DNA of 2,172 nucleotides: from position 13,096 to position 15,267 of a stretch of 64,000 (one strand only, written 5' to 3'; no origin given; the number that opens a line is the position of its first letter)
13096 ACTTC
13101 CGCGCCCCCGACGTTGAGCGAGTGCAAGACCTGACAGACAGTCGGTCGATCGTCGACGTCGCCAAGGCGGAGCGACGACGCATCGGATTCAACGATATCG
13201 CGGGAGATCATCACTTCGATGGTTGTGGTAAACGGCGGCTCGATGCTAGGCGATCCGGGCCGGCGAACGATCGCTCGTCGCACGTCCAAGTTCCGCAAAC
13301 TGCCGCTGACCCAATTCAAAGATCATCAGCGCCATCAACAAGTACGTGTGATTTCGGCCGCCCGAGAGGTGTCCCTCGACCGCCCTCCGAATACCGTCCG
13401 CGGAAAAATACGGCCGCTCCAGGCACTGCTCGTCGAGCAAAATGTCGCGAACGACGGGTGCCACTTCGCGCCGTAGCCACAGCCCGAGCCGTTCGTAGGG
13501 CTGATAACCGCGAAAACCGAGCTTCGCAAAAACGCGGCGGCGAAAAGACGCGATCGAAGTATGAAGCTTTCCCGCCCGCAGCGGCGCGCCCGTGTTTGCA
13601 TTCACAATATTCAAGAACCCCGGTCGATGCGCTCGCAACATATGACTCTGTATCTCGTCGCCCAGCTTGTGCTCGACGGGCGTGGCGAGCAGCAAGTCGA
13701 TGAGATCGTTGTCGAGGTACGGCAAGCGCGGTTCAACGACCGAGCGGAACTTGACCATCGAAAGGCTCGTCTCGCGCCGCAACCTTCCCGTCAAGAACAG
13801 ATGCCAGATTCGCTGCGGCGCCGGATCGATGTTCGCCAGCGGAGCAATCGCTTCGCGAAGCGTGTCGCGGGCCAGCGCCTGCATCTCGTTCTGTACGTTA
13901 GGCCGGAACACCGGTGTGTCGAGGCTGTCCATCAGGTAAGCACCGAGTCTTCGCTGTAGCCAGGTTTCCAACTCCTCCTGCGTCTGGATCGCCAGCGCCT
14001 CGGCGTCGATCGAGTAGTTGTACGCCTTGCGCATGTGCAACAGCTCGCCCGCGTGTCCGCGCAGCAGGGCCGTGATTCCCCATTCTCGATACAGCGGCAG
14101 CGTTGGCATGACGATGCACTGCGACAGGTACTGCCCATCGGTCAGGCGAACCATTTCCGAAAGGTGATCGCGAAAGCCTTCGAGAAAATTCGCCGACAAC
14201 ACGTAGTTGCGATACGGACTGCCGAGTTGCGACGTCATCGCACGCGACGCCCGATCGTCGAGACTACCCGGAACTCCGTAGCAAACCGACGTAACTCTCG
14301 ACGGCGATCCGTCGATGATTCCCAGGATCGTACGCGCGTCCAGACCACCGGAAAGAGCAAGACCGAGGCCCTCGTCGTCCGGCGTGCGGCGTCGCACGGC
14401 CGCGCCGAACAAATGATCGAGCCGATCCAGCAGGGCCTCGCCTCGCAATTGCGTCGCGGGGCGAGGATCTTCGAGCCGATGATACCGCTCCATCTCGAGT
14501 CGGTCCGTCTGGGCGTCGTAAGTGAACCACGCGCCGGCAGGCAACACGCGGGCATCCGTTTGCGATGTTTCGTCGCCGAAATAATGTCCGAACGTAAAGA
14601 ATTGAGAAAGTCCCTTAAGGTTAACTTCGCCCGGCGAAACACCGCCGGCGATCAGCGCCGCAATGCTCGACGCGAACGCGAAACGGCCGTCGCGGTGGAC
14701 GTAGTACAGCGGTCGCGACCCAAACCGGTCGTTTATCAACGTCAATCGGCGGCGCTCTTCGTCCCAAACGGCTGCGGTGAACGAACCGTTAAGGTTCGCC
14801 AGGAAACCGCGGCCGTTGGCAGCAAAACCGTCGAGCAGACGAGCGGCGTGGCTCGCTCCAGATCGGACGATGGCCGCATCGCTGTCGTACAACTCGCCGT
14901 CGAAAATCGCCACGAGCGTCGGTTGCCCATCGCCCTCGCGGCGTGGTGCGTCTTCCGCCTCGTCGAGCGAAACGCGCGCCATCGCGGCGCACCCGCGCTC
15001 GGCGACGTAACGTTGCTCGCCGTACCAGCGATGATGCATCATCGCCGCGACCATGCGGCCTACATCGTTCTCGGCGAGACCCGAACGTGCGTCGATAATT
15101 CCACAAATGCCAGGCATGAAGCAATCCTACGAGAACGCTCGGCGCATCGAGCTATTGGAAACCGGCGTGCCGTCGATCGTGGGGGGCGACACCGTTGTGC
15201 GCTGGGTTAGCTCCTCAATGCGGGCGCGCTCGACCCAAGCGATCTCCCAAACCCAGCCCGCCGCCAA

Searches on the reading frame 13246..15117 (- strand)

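Call 45: search_protein_families(library=pfam, proteins=[window:13246-15117:-], max_evalue=0.00001)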
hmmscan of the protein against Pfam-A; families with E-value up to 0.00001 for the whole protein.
window:13246-15117:- (623 aa): 3 families
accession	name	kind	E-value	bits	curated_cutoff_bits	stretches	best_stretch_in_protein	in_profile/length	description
PF00733.27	Asn_synthase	-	2e-20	74.2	21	1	233-496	2-270/354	Asparagine synthase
PF13537.11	GATase_7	-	5.2e-16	59.2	25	1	67-156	23-122/123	Glutamine amidotransferase domain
PF13522.11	GATase_6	-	1.4e-11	45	27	1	47-150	15-129/130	Glutamine amidotransferase domain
